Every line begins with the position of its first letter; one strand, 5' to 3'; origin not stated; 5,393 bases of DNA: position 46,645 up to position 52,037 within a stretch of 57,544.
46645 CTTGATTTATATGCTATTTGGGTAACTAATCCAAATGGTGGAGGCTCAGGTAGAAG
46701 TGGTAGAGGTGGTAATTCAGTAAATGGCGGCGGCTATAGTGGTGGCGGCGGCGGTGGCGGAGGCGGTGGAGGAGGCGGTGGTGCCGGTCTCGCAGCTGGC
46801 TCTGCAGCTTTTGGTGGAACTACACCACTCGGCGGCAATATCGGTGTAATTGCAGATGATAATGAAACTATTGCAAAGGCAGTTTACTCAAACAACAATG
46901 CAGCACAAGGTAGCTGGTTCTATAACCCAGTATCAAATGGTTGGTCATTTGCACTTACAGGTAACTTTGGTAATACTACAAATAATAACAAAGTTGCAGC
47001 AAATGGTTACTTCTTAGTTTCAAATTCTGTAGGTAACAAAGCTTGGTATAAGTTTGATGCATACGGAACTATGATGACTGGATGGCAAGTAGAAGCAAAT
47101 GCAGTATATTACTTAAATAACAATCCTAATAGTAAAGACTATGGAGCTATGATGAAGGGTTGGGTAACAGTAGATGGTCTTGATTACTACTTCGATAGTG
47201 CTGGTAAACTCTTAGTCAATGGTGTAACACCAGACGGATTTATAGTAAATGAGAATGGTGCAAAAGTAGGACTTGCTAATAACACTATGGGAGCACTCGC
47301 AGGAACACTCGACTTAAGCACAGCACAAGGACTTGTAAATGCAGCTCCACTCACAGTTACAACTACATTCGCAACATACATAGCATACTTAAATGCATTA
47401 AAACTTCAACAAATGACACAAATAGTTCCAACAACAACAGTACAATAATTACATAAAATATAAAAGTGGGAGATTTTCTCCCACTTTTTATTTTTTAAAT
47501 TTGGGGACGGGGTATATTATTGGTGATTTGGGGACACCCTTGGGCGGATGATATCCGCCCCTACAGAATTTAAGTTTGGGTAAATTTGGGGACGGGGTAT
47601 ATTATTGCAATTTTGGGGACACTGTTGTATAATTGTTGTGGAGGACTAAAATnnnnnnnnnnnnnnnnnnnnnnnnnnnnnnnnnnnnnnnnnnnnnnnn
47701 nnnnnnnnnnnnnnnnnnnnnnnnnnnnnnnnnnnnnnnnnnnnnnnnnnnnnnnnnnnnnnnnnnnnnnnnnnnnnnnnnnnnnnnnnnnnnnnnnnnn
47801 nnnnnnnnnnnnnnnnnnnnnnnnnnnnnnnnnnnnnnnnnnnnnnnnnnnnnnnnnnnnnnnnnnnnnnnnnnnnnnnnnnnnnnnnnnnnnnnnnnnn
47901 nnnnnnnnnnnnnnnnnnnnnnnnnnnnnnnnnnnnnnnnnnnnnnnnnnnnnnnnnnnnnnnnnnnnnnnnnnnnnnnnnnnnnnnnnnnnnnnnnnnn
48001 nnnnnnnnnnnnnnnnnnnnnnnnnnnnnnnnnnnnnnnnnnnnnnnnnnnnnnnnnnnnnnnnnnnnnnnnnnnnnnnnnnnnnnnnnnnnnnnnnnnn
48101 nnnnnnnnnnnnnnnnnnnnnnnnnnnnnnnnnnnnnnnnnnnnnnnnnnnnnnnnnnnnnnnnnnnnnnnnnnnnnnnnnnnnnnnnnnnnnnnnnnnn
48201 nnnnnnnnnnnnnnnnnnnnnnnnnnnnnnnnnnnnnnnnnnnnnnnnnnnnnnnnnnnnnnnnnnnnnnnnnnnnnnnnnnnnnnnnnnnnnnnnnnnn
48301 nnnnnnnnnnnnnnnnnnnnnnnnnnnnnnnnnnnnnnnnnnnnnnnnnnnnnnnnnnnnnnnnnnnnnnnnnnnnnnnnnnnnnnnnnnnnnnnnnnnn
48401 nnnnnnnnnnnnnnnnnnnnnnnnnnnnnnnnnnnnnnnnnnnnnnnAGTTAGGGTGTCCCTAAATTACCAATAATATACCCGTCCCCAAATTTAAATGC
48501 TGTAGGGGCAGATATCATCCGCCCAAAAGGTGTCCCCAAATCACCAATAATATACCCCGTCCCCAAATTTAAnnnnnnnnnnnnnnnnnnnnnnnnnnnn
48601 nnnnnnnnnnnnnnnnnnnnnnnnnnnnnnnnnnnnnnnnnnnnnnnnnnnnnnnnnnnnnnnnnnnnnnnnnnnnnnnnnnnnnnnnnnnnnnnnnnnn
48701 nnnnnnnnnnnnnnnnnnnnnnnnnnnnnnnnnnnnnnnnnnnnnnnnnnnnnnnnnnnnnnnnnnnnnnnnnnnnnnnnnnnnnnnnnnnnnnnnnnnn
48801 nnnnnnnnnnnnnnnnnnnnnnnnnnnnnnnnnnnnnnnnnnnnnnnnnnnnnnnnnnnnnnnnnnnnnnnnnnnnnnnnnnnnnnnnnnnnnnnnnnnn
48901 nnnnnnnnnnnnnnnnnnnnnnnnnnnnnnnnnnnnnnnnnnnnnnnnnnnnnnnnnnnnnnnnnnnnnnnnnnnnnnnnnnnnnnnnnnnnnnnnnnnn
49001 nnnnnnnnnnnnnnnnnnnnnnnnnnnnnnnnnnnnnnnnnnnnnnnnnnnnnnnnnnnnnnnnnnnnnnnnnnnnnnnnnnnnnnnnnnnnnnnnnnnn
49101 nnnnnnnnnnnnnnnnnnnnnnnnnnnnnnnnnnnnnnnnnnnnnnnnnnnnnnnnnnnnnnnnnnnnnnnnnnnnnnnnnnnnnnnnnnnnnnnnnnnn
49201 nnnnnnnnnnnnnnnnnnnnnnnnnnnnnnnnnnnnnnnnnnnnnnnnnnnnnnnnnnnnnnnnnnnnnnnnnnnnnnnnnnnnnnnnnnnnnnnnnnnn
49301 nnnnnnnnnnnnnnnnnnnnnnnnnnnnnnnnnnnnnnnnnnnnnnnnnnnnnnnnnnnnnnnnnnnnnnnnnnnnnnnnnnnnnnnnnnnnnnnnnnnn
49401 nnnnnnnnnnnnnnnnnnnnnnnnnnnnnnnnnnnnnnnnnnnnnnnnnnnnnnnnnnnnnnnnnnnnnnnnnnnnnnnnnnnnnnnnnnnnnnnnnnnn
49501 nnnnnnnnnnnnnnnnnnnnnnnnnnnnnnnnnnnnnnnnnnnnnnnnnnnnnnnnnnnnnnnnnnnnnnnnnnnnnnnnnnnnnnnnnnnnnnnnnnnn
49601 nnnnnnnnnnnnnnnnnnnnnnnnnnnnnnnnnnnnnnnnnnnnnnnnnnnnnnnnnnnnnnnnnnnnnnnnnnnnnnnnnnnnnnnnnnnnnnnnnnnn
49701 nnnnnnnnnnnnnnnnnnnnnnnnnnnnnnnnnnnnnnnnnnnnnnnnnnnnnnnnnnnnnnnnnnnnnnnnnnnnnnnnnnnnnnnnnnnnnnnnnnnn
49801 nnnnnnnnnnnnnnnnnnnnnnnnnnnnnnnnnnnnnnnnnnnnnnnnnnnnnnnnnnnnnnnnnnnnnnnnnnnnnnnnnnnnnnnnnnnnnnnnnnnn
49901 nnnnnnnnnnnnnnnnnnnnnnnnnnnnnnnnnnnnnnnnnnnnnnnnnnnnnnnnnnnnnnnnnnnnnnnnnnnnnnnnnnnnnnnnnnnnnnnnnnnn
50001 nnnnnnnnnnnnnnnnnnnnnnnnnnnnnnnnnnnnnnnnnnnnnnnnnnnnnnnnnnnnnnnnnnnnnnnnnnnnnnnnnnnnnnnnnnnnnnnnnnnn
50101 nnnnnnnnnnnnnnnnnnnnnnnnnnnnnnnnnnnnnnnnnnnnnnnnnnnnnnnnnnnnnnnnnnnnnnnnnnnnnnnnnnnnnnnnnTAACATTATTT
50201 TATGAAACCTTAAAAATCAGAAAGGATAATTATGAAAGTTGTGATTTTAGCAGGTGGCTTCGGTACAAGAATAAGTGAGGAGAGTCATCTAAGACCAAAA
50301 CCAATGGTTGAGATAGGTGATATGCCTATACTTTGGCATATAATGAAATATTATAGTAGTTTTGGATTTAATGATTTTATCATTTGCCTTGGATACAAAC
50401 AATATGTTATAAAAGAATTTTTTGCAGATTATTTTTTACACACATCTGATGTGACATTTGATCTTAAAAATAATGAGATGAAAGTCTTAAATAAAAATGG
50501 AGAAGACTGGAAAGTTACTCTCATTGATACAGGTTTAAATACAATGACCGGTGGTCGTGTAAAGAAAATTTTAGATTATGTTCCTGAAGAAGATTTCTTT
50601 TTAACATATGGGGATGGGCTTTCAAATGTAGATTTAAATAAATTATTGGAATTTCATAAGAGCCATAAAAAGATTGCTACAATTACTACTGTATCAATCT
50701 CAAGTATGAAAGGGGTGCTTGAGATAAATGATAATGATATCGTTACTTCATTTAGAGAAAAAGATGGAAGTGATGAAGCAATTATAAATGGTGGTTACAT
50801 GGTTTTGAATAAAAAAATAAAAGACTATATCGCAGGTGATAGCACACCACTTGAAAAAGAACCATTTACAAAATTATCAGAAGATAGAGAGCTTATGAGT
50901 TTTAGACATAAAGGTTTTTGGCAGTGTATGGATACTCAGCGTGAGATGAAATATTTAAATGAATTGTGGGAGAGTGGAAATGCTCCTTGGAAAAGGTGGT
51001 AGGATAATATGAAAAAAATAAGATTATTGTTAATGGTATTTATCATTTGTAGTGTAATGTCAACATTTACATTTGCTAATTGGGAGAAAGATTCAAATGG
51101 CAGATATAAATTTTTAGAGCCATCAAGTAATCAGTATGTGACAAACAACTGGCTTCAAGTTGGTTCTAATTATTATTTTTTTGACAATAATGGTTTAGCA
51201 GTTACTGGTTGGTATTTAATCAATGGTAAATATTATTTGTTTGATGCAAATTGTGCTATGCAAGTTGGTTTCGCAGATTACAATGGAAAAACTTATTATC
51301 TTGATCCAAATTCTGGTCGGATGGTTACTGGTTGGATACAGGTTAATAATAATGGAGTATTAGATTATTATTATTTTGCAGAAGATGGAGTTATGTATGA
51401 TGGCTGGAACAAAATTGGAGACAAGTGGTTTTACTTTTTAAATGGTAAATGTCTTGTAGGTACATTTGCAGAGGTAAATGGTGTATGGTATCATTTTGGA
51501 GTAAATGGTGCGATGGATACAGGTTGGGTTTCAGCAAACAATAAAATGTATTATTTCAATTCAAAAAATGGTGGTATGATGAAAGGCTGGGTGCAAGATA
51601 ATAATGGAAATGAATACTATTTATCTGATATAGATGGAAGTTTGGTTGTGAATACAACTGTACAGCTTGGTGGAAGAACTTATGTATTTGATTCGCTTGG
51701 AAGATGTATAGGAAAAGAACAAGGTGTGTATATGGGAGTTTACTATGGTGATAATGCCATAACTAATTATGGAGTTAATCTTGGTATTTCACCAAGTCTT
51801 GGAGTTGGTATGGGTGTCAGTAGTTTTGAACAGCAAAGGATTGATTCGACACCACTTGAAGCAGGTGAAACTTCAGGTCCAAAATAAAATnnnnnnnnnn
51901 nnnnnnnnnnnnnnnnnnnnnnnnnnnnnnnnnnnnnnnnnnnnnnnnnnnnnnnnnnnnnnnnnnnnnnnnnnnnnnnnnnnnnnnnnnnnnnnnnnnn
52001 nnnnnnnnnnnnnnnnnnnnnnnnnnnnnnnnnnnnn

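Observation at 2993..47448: Tandem pair of >7300-aa paralogous surface proteins filling about three quarters of the window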

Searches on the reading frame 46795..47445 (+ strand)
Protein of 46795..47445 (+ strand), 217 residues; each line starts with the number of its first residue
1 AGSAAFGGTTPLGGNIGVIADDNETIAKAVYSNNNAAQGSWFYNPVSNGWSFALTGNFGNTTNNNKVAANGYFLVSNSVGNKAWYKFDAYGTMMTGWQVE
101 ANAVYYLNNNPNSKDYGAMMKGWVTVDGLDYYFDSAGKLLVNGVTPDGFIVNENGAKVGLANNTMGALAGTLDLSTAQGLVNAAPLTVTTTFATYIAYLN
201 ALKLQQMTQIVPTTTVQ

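Call 98: search_protein_families(library=pfam, proteins=[window:46795-47445:+], max_evalue=10)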
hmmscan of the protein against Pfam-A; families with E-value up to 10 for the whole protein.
window:46795-47445:+ (217 aa): 4 families
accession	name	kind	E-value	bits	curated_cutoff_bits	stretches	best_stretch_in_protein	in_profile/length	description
PF19127.6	Choline_bind_3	-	1.6e-09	38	27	2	81-110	8-38/47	Choline-binding repeat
PF19085.6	Choline_bind_2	-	0.00012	22.7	27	1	123-156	7-37/38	Choline-binding repeat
PF01473.26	Choline_bind_1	-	0.00085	20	20.5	2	122-138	2-18/19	Putative cell wall binding repeat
PF08830.15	DUF1806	-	0.12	12.9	27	1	119-148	69-99/112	Protein of unknown function (DUF1806)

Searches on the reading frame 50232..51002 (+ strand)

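Call 7: search_protein_families(library=pfam, proteins=[window:50232-51002:+], max_evalue=0.001)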
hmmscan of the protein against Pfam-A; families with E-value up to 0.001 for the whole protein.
window:50232-51002:+ (256 aa): 2 families
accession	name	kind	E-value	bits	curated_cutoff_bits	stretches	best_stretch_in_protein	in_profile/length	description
PF00483.29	NTP_transferase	-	2.5e-16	60.4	21.2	1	2-210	1-198/245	Nucleotidyl transferase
PF12804.13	NTP_transf_3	-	3.5e-06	27.7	27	1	3-58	1-51/160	MobA-like NTP transferase domain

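Call 66: search_protein_families(library=ncbifam, proteins=[window:50232-51002:+], max_evalue=0.001)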
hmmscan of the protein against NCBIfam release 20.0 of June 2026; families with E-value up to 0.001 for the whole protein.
window:50232-51002:+ (256 aa): 21 families
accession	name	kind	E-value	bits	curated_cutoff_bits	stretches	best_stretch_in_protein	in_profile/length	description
TIGR02623.1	G1P_cyt_trans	equivalog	1.8e-110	368.3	300.25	1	1-256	1-255/255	glucose-1-phosphate cytidylyltransferase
NF049965.1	GlMnHpPGnyltfHddC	equivalog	1.1e-23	84.1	300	1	1-199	1-174/221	D-glycero-D-manno-heptose 1-phosphate guanosyltransferase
TIGR03992.1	Arch_glmU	subfamily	6.4e-21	74.7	292.1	2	1-76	1-76/393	bifunctional sugar-1-phosphate nucleotidylyltransferase/acetyltransferase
NF052502.1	man1P_GTase_Rv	exception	1.5e-20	73.4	440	1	2-237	2-221/352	mannose-1-phosphate guanylyltransferase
NF041313.1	UDPGP_AglF_Halo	equivalog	1.3e-16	60.7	400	1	1-69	1-69/234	UTP--glucose-1-phosphate uridylyltransferase AglF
NF041173.1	Sug_nt_acttase_Thmprot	equivalog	1.1e-12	47.6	600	1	1-201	1-177/405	bifunctional sugar-1-phosphate nucleotidylyltransferase/acetyltransferase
NF045761.1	NAMPUrTaseMurU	equivalog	1.9e-09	37.7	250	1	1-76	1-76/226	N-acetylmuramate alpha-1-phosphate uridylyltransferase MurU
TIGR01208.1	rmlA_long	equivalog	2.6e-09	36.5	320.25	1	2-66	1-66/353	glucose-1-phosphate thymidylyltransferase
TIGR02091.1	glgC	equivalog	3.3e-09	36.3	424.9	1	3-184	3-182/364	glucose-1-phosphate adenylyltransferase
NF003670.0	PRK05293.1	equivalog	1.2e-08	34.3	470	1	4-235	8-247/382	glucose-1-phosphate adenylyltransferase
TIGR01173.1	glmU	equivalog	6.1e-08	31.9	366.85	1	1-182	1-158/452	bifunctional UDP-N-acetylglucosamine diphosphorylase/glucosamine-1-phosphate N-acetyltransferase GlmU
TIGR01099.1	galU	equivalog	1.4e-07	31.4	326.8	1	1-156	2-161/261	UTP--glucose-1-phosphate uridylyltransferase GalU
NF041135.1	IPPtranDIPPsyn_Thcocales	equivalog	4.7e-07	29.1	580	1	1-67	1-64/419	bifunctional L-myo-inositol-1-phosphate cytidylyltransferase/CDP-L-myo-inositol myo-inositolphosphotransferase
NF001947.0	PRK00725.1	subfamily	6.6e-07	28.4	470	1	3-185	19-200/426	glucose-1-phosphate adenylyltransferase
NF002772.0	PRK02862.1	equivalog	2.9e-06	26.3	537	0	118-182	115-183/429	glucose-1-phosphate adenylyltransferase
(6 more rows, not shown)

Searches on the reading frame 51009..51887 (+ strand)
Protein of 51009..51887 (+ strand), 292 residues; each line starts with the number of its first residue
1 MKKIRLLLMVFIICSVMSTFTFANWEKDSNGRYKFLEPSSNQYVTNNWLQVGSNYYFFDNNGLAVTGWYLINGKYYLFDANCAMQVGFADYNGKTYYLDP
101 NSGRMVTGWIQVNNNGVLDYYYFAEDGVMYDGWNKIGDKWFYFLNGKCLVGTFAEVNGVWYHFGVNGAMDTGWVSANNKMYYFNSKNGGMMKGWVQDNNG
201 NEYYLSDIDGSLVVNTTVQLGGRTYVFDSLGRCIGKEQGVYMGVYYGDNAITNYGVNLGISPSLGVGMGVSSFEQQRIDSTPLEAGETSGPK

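Call 7: search_protein_families(library=pfam, proteins=[window:51009-51887:+], max_evalue=0.001)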
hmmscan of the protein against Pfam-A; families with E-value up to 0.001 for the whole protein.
window:51009-51887:+ (292 aa): 2 families
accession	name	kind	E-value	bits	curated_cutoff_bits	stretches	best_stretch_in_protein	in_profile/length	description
PF19127.6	Choline_bind_3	-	4.5e-30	103.8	27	5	65-107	1-44/47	Choline-binding repeat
PF01473.26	Choline_bind_1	-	4.8e-17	61.7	20.5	0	153-169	3-19/19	Putative cell wall binding repeat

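Call 66: search_protein_families(library=ncbifam, proteins=[window:51009-51887:+], max_evalue=0.001)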
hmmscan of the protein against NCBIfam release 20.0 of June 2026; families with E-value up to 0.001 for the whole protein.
window:51009-51887:+ (292 aa): 4 families
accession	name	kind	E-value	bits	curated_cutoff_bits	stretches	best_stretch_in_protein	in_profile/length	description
NF033930.1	pneumo_PspA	exception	1.1e-31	110.3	850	1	27-225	445-633/659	pneumococcal surface protein A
NF033840.1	PspC_relate_1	equivalog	4.6e-29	101.1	850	2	120-230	838-945/967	PspC-related protein choline-binding protein 1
NF033838.0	PspC_subgroup_1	exception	2.9e-27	95.6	700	2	29-143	531-638/684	pneumococcal surface protein PspC, choline-binding form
TIGR04035.1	glucan_65_rpt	repeat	3.4e-22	78.4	147.7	2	160-220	1-60/64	glucan-binding repeat-containing protein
